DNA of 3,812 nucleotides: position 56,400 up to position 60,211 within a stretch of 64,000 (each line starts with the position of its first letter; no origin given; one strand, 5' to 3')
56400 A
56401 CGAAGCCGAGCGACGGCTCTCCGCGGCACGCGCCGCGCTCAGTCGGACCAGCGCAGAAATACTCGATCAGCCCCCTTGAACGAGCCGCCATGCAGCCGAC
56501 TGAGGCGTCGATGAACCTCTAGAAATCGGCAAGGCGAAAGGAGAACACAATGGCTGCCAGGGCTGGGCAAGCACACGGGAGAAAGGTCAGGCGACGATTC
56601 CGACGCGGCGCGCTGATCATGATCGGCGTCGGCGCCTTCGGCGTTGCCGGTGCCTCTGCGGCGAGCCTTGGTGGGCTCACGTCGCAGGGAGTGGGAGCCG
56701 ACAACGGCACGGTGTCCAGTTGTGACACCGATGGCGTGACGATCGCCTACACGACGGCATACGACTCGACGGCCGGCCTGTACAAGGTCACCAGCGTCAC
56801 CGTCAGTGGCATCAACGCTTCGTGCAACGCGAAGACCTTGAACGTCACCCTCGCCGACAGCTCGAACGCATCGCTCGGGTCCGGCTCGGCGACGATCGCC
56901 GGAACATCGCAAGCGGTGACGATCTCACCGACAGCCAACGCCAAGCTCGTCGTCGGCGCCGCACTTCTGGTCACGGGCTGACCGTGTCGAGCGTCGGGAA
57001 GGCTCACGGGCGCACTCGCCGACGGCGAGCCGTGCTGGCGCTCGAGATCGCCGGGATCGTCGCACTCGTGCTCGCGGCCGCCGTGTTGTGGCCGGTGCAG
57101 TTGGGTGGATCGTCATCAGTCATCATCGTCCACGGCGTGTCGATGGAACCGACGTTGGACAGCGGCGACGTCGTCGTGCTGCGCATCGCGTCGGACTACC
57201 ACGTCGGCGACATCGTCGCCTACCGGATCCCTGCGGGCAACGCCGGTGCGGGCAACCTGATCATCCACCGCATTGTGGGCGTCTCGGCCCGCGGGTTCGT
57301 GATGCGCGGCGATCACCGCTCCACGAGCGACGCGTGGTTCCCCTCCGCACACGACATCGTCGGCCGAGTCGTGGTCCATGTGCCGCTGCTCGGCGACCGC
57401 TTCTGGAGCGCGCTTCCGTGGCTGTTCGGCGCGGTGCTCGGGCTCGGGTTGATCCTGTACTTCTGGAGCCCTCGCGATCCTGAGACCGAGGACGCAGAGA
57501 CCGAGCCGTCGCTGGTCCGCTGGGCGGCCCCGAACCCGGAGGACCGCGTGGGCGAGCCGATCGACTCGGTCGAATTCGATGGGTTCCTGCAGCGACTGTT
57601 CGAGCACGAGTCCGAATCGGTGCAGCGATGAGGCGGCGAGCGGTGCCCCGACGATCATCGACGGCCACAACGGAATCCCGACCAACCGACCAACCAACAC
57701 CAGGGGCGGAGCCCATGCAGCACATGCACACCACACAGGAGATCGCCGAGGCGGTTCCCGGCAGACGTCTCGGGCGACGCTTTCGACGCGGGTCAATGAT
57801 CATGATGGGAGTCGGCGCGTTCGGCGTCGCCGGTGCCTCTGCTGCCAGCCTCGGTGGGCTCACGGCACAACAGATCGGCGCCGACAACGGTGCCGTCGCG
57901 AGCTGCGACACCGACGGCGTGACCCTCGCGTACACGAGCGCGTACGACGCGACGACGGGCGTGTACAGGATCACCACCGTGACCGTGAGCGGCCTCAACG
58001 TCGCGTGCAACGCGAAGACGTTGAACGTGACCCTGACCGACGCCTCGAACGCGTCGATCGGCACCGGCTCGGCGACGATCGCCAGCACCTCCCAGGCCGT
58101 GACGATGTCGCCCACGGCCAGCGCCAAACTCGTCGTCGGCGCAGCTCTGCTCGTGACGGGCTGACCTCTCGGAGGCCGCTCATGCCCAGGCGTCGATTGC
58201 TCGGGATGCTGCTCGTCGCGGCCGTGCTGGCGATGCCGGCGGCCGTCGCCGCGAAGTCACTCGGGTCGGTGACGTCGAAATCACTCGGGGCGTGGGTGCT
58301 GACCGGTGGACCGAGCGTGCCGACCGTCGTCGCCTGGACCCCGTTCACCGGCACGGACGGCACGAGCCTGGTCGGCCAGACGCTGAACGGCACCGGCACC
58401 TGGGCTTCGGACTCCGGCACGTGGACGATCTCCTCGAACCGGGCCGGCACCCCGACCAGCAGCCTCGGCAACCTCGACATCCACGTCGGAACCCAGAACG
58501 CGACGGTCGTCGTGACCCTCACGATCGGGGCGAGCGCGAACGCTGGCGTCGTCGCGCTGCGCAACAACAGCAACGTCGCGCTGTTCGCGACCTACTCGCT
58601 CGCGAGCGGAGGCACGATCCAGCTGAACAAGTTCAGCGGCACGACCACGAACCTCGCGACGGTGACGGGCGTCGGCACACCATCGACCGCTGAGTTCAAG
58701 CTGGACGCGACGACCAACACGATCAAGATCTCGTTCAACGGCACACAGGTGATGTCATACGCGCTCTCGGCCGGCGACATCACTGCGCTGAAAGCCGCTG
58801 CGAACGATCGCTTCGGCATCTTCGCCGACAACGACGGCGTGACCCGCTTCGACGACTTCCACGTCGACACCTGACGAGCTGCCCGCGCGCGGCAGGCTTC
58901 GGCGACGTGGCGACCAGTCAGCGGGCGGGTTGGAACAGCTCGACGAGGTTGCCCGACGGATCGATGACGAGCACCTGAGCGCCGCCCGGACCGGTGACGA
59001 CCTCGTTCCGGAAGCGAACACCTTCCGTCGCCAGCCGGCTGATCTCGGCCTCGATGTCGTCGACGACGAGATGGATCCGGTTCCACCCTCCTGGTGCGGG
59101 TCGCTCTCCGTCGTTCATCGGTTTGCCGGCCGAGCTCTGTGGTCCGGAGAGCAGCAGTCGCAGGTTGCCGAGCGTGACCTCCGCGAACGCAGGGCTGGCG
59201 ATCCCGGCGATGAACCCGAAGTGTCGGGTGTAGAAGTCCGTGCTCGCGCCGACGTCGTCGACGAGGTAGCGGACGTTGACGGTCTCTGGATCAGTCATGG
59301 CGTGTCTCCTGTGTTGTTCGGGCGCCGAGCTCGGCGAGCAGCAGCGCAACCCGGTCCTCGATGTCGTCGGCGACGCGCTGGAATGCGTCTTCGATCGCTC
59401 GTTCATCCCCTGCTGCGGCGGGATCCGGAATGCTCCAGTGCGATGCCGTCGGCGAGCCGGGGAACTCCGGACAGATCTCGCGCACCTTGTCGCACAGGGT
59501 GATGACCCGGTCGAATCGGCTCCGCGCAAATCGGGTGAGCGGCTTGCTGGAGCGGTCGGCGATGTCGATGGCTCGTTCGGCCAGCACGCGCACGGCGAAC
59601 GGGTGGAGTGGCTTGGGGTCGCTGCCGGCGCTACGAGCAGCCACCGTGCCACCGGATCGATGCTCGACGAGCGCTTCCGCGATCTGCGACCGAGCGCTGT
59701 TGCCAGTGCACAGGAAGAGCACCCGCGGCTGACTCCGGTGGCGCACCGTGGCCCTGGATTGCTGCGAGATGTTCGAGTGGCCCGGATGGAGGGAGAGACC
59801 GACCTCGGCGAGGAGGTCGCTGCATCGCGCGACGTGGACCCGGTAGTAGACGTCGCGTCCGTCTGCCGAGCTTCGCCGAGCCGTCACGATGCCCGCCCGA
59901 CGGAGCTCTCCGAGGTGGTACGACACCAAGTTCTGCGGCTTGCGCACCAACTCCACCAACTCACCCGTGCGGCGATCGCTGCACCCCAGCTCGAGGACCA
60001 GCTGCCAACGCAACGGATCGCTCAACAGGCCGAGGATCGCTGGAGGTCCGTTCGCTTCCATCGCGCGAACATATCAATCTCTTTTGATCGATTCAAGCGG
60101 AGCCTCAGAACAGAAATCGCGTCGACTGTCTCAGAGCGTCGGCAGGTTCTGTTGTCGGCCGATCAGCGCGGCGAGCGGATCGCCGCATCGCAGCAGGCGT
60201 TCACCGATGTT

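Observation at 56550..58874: tapA-sipW-tasA-like cluster: two paralogous mini-proteins flanking an ER-type signal peptidase, downstream of an ECF sigma factor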

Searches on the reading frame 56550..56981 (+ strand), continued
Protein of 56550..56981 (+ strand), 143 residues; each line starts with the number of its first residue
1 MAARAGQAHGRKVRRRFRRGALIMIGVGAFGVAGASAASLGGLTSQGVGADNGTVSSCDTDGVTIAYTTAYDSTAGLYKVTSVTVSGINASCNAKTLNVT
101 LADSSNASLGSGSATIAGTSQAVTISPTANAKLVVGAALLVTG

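Call 54: find_encoding_contigs(protein=P0001, flank=5000, max_places=3)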
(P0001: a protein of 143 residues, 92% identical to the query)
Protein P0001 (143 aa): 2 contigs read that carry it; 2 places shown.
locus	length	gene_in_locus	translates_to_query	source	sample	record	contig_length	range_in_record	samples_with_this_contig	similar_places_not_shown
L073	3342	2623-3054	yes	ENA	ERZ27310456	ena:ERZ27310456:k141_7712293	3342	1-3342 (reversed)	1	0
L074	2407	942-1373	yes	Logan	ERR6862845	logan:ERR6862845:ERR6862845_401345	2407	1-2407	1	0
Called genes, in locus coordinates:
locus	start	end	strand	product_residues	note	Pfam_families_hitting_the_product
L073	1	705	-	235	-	?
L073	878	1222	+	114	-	PF03795:YCII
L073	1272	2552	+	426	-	PF04542:Sigma70_r2, PF08281:Sigma70_r4_2, PF20239:DUF6596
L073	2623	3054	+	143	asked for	-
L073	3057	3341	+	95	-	?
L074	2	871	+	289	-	?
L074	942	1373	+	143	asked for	-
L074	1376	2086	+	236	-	-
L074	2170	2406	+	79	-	?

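Call 55: find_encoding_contigs(protein=P0003, flank=5000, max_places=3)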
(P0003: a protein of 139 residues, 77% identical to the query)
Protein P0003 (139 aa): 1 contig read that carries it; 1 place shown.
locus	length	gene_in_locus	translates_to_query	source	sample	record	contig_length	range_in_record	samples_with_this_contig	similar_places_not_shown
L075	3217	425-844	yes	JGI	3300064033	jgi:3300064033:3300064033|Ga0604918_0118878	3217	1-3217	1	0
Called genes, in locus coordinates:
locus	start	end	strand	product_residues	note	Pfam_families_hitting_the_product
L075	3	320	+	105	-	?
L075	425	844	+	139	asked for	-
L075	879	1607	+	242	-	-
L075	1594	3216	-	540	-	?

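Call 59: search_solved_structures(query=A1, max_evalue=10, show_alignments=2)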
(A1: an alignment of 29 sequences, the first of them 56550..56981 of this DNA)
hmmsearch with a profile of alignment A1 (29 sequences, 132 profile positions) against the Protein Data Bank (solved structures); distinct sequences matched with E-value up to 10: 2.
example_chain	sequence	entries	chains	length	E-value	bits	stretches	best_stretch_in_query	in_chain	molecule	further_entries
1cms_A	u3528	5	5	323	0.94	12.7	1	66-105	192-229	PROCHYMOSIN A/B PRECURSOR | CHYMOSIN | CHYMOSIN B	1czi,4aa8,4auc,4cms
3cms_A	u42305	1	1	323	0.95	12.6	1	66-105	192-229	CHYMOSIN B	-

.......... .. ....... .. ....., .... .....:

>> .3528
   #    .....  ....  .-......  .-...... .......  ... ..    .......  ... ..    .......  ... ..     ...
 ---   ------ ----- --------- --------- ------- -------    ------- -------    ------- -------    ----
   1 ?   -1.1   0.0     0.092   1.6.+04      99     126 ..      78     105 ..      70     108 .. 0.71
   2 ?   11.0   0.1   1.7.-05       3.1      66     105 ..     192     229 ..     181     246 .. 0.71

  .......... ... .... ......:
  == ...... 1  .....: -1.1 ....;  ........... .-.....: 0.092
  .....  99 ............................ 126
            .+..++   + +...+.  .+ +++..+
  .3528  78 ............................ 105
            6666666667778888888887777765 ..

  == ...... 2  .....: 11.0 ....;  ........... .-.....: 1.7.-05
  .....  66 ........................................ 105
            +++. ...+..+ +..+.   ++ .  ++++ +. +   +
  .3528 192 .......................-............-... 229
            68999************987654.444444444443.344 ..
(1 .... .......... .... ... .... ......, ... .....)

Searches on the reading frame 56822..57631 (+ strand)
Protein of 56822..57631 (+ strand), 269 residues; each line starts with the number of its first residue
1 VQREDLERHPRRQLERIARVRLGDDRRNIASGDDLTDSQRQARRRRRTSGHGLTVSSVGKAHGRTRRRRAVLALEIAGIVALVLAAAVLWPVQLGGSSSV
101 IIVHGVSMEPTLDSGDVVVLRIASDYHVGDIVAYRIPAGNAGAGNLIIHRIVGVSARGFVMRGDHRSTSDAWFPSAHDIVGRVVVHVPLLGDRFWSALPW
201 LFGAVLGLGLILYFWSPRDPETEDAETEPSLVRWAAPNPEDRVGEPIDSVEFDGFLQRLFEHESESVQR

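Call 4: search_protein_families(library=ncbifam, proteins=[window:56822-57631:+], max_evalue=0.01)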
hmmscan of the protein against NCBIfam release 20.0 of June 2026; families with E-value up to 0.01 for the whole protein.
window:56822-57631:+ (269 aa): 5 families
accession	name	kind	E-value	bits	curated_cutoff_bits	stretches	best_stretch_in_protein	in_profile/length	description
TIGR02228.1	sigpep_I_arch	equivalog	7.3e-18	64.9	51.85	1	77-191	10-127/158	signal peptidase I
TIGR02754.1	sod_Ni_protease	equivalog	7.3e-07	29.6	63.25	1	103-169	3-70/90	nickel-type superoxide dismutase maturation protease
TIGR02227.1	sigpep_I_bact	equivalog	9.6e-07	28.8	47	1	98-157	20-80/162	signal peptidase I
NF046067.1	SigPepSipWBacil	equivalog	0.00018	21.1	190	1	102-191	42-134/189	signal peptidase I SipW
NF038083.1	CU044_5270_fam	subfamily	0.0051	16.7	100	0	40-94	4-53/284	CU044_5270 family protein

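Call 7: search_protein_families(library=pfam, proteins=[window:56984-57631:+], max_evalue=1)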
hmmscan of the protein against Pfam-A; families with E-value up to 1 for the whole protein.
window:56984-57631:+ (215 aa): 3 families
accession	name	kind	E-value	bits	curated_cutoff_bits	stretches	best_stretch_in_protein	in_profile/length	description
PF10502.14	Peptidase_S26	-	1.5e-05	25.4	22.9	1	30-100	9-80/168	Signal peptidase, peptidase S26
PF00717.28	Peptidase_S24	-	3.8e-05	23.8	23.3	1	44-84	35-75/116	Peptidase S24-like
PF07584.16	BatA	-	0.3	12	25.9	0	145-169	7-33/77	Aerotolerance regulator N-terminal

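Call 22: search_solved_structures(query=window:56984-57631:+, max_evalue=1, show_alignments=3)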
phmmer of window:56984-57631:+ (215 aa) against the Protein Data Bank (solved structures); distinct sequences matched with E-value up to 1: 7.
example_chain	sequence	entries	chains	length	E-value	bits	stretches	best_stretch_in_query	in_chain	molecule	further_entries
7p2p_A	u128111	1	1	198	1.8e-05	27.5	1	17-137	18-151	Signal peptidase complex catalytic subunit SEC11A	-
9rjb_A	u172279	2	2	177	3.7e-05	26.5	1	17-137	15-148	Signal peptidase complex catalytic subunit SEC11A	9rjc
7p2q_A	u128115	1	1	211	0.00087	22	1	18-117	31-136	Signal peptidase complex catalytic subunit SEC11C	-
4nv4_A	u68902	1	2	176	0.011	18.4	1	49-102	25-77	Signal peptidase I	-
4n31_A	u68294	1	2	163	0.053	16.1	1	45-83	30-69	SipA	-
4k8w_A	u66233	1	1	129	0.51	12.9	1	54-83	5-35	LepA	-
1tdg_A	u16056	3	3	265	0.59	12.7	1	15-121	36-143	Beta-lactamase SHV-1 | Beta-lactamase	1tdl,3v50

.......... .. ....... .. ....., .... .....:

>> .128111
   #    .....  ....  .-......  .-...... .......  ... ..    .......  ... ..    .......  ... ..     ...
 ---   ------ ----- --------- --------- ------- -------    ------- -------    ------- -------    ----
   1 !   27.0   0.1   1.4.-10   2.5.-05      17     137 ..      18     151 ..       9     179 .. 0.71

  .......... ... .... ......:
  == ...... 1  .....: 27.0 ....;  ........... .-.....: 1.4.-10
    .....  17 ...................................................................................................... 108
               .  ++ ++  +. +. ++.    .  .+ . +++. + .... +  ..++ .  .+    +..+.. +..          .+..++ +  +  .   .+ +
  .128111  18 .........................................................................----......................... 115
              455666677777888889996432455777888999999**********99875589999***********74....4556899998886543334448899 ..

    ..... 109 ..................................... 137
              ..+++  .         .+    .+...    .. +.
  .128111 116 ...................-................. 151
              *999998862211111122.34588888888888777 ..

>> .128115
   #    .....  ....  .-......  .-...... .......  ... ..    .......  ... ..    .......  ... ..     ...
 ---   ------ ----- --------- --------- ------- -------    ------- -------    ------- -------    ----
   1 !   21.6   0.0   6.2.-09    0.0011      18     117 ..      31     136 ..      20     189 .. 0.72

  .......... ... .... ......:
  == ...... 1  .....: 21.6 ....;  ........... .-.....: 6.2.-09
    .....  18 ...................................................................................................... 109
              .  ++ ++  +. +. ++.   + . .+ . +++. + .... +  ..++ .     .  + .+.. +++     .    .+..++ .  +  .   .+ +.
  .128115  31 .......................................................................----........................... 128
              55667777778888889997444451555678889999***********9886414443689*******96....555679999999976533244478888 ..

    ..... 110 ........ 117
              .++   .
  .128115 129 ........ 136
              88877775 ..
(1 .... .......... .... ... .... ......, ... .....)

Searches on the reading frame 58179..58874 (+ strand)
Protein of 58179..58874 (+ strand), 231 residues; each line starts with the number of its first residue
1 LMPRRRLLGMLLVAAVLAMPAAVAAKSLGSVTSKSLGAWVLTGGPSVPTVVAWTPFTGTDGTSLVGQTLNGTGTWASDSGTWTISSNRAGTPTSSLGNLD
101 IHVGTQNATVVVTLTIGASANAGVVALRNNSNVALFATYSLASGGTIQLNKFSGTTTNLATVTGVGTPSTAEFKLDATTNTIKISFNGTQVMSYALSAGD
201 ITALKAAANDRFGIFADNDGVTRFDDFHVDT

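Call 4: search_protein_families(library=ncbifam, proteins=[window:58179-58874:+], max_evalue=0.01)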
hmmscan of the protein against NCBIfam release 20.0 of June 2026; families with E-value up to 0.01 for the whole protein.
window:58179-58874:+ (231 aa): 0 families

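Call 6: search_protein_families(library=ncbifam, proteins=[window:58182-58874:+], max_evalue=10)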
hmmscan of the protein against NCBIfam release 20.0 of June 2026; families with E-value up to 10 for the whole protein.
window:58182-58874:+ (230 aa): 0 families

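Call 7: search_protein_families(library=pfam, proteins=[window:58182-58874:+], max_evalue=1)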
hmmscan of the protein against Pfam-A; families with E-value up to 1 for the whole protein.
window:58182-58874:+ (230 aa): 3 families
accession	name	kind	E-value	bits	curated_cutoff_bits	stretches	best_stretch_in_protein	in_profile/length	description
PF20181.5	DUF6544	-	0.13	11.9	25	1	105-173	139-208/221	Family of unknown function (DUF6544)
PF06744.18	IcmF_C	-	0.48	11.1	26.7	0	43-82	29-69/106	Type VI secretion protein IcmF C2-like domain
PF12477.13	TraW_N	-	0.54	10.8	22.7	1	10-30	3-23/30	Sex factor F TraW protein N terminal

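Call 23: find_homologous_proteins(query=window:58182-58874:+, max_evalue=0.001)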
Query window:58182-58874:+ (230 aa): 10 proteins with E <= 0.001 among 2380 candidates.
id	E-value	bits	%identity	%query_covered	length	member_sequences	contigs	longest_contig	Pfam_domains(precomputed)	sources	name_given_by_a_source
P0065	1.6e-121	422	90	100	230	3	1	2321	-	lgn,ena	-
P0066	1.3e-61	226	52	100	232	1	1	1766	-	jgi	jgi:hypothetical protein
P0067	7.9e-58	214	52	96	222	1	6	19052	-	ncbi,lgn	-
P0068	2.1e-56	209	52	97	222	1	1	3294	-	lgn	-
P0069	3.6e-56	208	49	100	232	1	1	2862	-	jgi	jgi:hypothetical protein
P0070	2.3e-55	206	52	89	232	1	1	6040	-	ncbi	-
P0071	3.1e-55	205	49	100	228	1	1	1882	-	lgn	-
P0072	1.2e-50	190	47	96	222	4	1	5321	-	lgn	-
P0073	2.5e-49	186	44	99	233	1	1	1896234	-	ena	-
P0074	6.0e-49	185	46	96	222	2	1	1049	-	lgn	-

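Call 33: predict_structure(alignment_id=A2)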
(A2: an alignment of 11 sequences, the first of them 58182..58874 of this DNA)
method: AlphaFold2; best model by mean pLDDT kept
length: 230 residues; sequences in the alignment: 11
mean_pLDDT: 62.7   pTM: 0.63
mean pLDDT of the five models: 62.7, 59.1, 55.5, 53.7, 52.4
residues with pLDDT >= 90: 50; 70-90: 68; 50-70: 19; < 50: 93
segments of 3 or more residues with pLDDT < 50: 1-93
pLDDT, mean of each block of 10 residues (from residue 1): 41 38 25 25 27 33 30 29 36 56 83 71 83 86 89 87 90 95 96 96 87 69 72
secondary structure, 60 per line:
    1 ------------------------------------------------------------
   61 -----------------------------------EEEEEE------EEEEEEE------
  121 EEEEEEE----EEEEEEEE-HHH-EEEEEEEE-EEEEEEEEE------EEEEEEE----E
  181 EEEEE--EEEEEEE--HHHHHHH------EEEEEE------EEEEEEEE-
elements in order: E96-101 E108-114 E121-127 E132-139 E145-152 E154-162 E169-175 E180-185 E188-194 H197-203 E210-215 E222-229

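Call 37: fold_search(model_id=the predicted structure, library=pdb)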
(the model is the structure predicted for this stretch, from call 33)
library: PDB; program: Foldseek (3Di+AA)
matches with E <= 10: 1545; with E <= 0.001: 310
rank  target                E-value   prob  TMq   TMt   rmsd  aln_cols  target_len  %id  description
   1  4azz_A                1.9e-06  1.00  0.45  0.61   3.3       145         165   15  Carbohydrate binding module CBM66 from Bacillus subtilis (released 2012-07-25)
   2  2zgq_B                3.1e-06  1.00  0.34  0.45  10.9       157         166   13  Crystal structure of AAL mutant L33A in P1 spacegroup (released 2009-01-20)
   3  4b1m_A                3.4e-06  1.00  0.43  0.59   4.8       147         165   16  CARBOHYDRATE BINDING MODULE CBM66 FROM BACILLUS SUBTILIS (released 2012-12-12)
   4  2zgu_A                3.6e-06  1.00  0.32  0.44  12.7       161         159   12  Crystal structure Agrocybe aegerita lectin AAL mutant I144G (released 2009-01-20)
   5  4b1m_C                4.0e-06  1.00  0.43  0.60   4.8       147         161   16  CARBOHYDRATE BINDING MODULE CBM66 FROM BACILLUS SUBTILIS (released 2012-12-12)
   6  3afk_B                4.2e-06  1.00  0.34  0.44  10.9       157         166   13  Crystal Structure of Agrocybe aegerita lectin AAL complexed with Thomsen-Friedenreich antigen (released 2010-12-01)
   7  4b1m_B                5.0e-06  1.00  0.44  0.60   4.8       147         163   15  CARBOHYDRATE BINDING MODULE CBM66 FROM BACILLUS SUBTILIS (released 2012-12-12)
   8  1x50_MODEL_1_A        6.9e-06  1.00  0.41  0.55   8.3       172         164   14  Solution structure of the C-terminal gal-bind lectin domain from human galectin-4 (released 2005-11-15)
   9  4b1l                  7.2e-06  1.00  0.43  0.60   4.8       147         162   15  CARBOHYDRATE BINDING MODULE CBM66 FROM BACILLUS SUBTILIS (released 2012-12-12)
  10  2zgl_A                7.6e-06  1.00  0.34  0.46  10.9       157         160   13  Crystal structure of recombinant Agrocybe aegerita (rAAL) (released 2009-01-20)
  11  2zgo_B                8.0e-06  1.00  0.33  0.44  10.9       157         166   13  Crystal structure of AAL mutant H59Q complex with lactose (released 2009-01-20)
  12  1ww4_A                8.5e-06  1.00  0.33  0.45  10.9       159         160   12  Agrocybe cylindracea galectin complexed with NeuAca2-3lactose (released 2005-08-23)
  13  7tkx_B                9.0e-06  1.00  0.41  0.65   4.5       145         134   10  Crystal structure of R14A human Galectin-7 mutant in presence of 4-O-beta-D-Galactopyranosyl-D-glucose (released 2023-01-25)
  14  5xfd_B                9.0e-06  1.00  0.35  0.50   7.4       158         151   13  Serial femtosecond X-ray structure of Agrocybe cylindracea galectin with lactose solved by Se-SAD using XFEL (refined  (released 2017-08-30)
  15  3m3e_D                9.0e-06  1.00  0.33  0.45  11.0       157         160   13  Crystal Structure of Agrocybe aegerita lectin AAL mutant E66A complexed with p-Nitrophenyl Thomsen-Friedenreich disacc (released 2010-12-01)
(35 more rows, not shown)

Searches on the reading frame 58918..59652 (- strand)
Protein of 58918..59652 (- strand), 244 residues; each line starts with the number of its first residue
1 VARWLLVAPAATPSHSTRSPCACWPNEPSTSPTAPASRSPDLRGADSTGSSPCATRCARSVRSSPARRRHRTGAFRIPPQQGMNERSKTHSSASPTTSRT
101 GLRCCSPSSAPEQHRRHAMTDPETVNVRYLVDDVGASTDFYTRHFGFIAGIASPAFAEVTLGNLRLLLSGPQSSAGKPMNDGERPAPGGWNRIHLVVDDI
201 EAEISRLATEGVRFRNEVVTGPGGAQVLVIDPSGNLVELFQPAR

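Call 68: search_protein_families(library=pfam, proteins=[window:58918-59652:-], max_evalue=0.001)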
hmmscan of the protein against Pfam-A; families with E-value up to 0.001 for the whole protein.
window:58918-59652:- (244 aa): 2 families
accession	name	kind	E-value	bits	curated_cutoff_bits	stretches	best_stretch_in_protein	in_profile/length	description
PF00903.31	Glyoxalase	-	2.9e-11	44.2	20.6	1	128-239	6-121/121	Glyoxalase/Bleomycin resistance protein/Dioxygenase superfamily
PF22677.2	Ble-like_N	-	0.00043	20.4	24.5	0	125-147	3-25/41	Bleomycin resistance protein-like N-terminal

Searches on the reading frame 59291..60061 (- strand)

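Call 68: search_protein_families(library=pfam, proteins=[window:59291-60061:-], max_evalue=0.001)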
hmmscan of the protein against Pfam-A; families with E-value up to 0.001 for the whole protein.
window:59291-60061:- (256 aa): 3 families
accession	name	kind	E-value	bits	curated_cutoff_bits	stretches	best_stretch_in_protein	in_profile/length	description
PF01451.26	LMWPc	-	1.8e-18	67.6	23.2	1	114-241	1-143/144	Low molecular weight phosphotyrosine protein phosphatase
PF01022.26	HTH_5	-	6.2e-06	26.4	22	1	15-60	1-46/47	Bacterial regulatory protein, arsR family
PF12840.13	HTH_20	-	0.00051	20.4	27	0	32-60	21-49/51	Helix-turn-helix domain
